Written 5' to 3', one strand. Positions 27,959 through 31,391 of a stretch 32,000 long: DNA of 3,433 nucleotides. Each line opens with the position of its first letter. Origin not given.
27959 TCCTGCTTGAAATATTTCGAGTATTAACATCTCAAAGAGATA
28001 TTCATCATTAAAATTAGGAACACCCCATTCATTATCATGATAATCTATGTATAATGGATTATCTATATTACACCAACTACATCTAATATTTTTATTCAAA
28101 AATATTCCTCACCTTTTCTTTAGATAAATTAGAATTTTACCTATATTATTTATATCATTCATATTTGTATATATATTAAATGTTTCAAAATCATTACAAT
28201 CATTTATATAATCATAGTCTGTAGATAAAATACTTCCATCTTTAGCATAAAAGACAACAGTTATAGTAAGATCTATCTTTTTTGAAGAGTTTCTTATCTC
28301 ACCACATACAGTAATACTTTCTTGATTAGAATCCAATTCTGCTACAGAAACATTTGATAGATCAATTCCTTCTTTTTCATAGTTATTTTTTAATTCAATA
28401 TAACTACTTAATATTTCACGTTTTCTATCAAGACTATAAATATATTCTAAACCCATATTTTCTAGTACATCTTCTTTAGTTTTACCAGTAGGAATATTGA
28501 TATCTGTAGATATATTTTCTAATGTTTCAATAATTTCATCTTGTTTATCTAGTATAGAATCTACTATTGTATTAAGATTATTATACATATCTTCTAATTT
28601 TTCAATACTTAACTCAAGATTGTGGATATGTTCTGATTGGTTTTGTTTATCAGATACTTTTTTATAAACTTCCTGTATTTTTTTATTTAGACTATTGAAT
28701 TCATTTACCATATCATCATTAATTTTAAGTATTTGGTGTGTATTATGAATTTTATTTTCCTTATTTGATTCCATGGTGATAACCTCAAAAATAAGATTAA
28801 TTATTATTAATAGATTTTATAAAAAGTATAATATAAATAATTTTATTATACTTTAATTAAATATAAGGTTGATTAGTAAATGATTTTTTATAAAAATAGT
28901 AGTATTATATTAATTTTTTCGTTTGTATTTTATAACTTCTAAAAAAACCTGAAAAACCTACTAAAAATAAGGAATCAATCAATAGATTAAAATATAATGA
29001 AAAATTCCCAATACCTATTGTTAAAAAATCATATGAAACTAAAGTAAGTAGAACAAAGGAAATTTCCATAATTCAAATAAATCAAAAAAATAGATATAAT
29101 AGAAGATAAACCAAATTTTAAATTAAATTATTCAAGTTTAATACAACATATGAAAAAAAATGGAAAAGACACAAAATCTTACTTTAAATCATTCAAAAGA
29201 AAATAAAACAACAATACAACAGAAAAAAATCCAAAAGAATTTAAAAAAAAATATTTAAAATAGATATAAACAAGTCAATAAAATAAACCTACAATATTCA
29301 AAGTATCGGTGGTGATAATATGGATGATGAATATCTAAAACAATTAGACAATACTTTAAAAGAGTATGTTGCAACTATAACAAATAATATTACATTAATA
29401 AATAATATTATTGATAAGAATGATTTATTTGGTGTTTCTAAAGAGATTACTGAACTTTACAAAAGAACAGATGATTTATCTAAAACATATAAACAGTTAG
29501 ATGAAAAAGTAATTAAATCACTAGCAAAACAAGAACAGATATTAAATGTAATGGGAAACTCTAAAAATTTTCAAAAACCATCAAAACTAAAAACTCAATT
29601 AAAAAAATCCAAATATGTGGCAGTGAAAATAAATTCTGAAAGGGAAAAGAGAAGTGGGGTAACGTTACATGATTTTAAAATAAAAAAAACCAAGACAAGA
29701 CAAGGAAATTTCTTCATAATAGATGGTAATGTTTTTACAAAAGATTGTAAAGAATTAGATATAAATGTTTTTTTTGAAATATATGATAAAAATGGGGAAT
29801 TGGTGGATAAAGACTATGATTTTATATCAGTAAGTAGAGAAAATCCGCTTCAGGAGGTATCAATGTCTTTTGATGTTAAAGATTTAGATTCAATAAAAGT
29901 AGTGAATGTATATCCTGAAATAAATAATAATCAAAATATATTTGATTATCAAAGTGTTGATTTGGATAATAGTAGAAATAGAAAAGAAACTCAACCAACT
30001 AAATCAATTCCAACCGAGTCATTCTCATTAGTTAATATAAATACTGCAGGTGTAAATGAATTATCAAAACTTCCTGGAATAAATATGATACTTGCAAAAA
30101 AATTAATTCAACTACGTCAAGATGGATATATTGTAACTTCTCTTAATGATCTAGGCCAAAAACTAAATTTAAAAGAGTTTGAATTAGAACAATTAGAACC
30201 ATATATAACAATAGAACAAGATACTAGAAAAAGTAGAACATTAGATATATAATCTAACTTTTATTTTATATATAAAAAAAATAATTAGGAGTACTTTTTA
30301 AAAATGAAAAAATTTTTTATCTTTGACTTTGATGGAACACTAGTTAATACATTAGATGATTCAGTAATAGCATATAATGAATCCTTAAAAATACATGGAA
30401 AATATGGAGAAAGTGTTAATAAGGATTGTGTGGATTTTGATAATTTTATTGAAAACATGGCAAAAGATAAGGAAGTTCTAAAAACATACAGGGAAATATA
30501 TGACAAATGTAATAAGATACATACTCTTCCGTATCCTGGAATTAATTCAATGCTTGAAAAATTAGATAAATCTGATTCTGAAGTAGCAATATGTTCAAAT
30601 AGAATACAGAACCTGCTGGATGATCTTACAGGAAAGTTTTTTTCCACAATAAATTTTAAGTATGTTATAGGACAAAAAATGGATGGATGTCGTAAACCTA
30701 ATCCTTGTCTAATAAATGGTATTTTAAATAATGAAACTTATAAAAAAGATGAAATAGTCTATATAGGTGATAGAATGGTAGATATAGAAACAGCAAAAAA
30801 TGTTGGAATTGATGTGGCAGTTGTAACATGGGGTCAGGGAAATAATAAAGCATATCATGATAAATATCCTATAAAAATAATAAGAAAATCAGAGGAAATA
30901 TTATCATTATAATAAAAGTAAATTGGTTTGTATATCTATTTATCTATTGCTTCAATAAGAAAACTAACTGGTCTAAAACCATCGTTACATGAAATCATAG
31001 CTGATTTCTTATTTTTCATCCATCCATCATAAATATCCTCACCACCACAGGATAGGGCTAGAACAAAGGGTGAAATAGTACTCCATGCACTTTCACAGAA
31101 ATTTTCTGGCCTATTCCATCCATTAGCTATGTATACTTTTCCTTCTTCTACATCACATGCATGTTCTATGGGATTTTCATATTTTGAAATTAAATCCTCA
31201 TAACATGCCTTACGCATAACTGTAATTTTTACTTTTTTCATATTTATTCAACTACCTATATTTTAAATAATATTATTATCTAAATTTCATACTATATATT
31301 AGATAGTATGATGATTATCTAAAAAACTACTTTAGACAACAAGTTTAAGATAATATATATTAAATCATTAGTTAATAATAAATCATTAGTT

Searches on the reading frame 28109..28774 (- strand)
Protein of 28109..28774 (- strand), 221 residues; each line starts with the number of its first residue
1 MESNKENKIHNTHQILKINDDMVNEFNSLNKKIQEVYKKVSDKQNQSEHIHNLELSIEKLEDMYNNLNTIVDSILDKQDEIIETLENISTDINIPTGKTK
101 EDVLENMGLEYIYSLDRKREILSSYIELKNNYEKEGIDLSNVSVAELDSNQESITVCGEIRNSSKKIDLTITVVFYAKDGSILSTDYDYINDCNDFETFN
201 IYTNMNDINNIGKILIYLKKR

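Call 24: search_protein_families(library=pfam, proteins=[window:28109-28774:-], max_evalue=0.001)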
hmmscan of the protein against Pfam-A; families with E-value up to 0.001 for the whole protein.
window:28109-28774:- (221 aa): 0 families

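Call 70: search_protein_families(library=padloc, proteins=[window:28109-28774:-], max_evalue=0.01)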
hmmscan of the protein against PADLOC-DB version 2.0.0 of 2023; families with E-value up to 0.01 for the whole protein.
window:28109-28774:- (221 aa): 1 family
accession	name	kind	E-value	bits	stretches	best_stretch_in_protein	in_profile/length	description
PDLC03863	LmuB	-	0.001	15.8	1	6-134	199-297/610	-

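Call 83: search_protein_families(library=pfam, proteins=[window:28109-28774:-], max_evalue=1)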
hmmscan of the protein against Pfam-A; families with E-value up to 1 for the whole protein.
window:28109-28774:- (221 aa): 15 families
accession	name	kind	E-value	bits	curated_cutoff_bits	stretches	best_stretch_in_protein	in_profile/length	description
PF07258.19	COMM_domain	-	0.0016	19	22.4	1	39-70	34-64/64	COMM domain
PF25100.1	DUF7809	-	0.0059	17.3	27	1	4-94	38-125/160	Domain of unknown function (DUF7809)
PF22638.1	FlgK_D1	-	0.0068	16.5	28.6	1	22-93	8-79/233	Flagellar hook-associated protein FlgK helical domain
PF24564.1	DUF7605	-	0.0071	16.7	27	1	11-113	47-147/183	Domain of unknown function (DUF7605)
PF03521.19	Kv2channel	-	0.032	14.1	25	1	27-68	36-77/288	Kv2 voltage-gated K+ channel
PF16752.10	TBCC_N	-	0.041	14.6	27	1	17-66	29-80/115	Tubulin-specific chaperone C N-terminal domain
PF01920.25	Prefoldin_2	-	0.051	14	27.6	1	21-63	2-44/106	Prefoldin subunit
PF07889.17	DUF1664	-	0.052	14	34.6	1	21-92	38-110/124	Protein of unknown function (DUF1664)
PF10046.14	BLOC1_2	-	0.054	14.3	33.4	1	11-73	29-90/96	Biogenesis of lysosome-related organelles complex-1 subunit 2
PF05852.16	DUF848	-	0.17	12.4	25.3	1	10-92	46-128/145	Gammaherpesvirus protein of unknown function (DUF848)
PF04513.17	Baculo_PEP_C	-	0.18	12.3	38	1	13-93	34-116/140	Baculovirus polyhedron envelope protein, PEP, C terminus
PF19111.5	DUF5798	-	0.25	12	27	0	58-88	15-45/89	Family of unknown function (DUF5798)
PF06419.17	COG6_N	-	0.26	11.9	27.4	0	12-52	21-61/114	Conserved oligomeric complex COG6, N-terminal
PF22470.1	Histone_HNS_N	-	0.29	11.5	24.5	1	54-84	20-50/79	H-NS histone-like proteins, N-terminal domain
PF01017.26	STAT_alpha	-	0.67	10.4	27.5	0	7-91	9-88/167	STAT transcription factor, coiled-coil domain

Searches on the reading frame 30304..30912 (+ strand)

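Call 83: search_protein_families(library=pfam, proteins=[window:30304-30912:+], max_evalue=1)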
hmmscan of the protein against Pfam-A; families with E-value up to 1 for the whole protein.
window:30304-30912:+ (202 aa): 9 families
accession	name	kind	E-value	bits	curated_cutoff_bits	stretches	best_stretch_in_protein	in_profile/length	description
PF13419.12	HAD_2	-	2.6e-29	103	23.8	1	6-174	2-178/178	Haloacid dehalogenase-like hydrolase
PF00702.32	Hydrolase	-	1.6e-12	48.7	26.4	1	4-168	3-191/191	haloacid dehalogenase-like hydrolase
PF12710.13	HAD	-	1.7e-12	48.6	27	1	6-165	2-189/189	haloacid dehalogenase-like hydrolase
PF13242.12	Hydrolase_like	-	2.4e-08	34.2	22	1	129-184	2-58/75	HAD-hyrolase-like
PF08645.17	PNK3P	-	0.00021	21.5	22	1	3-157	1-126/161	Polynucleotide kinase 3 phosphatase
PF06888.18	Put_Phosphatase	-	0.01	15.7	27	1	5-98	3-96/234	Putative Phosphatase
PF19174.5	DUF5856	-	0.073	14.6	34.6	1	45-115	24-90/94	Family of unknown function (DUF5856)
PF13344.12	Hydrolase_6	-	0.12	12.8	27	0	76-117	15-55/101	Haloacid dehalogenase-like hydrolase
PF08282.18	Hydrolase_3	-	0.23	11.6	20.9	1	54-173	116-228/255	haloacid dehalogenase-like hydrolase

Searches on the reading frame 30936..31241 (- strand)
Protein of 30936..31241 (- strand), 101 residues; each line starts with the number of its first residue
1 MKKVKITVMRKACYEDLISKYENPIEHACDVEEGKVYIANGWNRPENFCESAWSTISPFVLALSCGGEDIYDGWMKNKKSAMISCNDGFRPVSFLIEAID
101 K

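Call 83: search_protein_families(library=pfam, proteins=[window:30936-31241:-], max_evalue=1)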
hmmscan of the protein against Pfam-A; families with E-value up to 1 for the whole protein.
window:30936-31241:- (101 aa): 1 family
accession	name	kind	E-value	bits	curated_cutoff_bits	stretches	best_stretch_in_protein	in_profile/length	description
PF01115.22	F_actin_cap_B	-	0.00063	19.9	26.3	1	6-55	23-72/237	F-actin capping protein, beta subunit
